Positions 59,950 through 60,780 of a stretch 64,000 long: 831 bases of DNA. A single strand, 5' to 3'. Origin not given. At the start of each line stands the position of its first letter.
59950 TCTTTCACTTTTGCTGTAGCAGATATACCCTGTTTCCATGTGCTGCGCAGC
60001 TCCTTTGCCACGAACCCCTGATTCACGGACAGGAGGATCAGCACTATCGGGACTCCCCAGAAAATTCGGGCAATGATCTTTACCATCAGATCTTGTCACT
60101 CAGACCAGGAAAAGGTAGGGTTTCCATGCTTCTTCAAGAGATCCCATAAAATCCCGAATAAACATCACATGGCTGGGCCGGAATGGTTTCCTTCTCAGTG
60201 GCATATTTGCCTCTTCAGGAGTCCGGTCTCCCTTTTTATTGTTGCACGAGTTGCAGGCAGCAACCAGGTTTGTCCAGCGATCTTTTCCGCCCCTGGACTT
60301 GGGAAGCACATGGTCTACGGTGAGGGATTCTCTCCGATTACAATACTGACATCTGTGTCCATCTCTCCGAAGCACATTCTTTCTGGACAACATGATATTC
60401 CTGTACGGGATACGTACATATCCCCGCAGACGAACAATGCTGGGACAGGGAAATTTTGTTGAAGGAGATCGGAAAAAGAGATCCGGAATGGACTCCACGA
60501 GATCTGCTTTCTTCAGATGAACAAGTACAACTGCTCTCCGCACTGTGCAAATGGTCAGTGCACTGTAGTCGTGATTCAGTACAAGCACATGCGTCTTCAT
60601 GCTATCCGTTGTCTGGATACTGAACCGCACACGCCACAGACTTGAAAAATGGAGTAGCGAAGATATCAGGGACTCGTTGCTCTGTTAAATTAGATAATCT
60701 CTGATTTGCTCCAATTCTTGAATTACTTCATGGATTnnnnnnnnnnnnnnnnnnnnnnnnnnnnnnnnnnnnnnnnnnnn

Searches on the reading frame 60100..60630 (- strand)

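Call 90: search_protein_families(library=pfam, proteins=[window:60100-60630:-], max_evalue=0.001)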
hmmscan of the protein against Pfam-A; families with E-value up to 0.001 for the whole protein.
window:60100-60630:- (176 aa): 3 families
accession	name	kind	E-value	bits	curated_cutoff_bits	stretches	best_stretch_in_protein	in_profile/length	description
PF14279.12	HNH_5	-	4.4e-16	59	27.5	1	94-144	1-54/56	HNH endonuclease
PF01844.29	HNH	-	5.9e-16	58.8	21.4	1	94-136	1-47/47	HNH endonuclease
PF13395.12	HNH_4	-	2.3e-08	34.3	22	1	101-138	16-53/54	HNH endonuclease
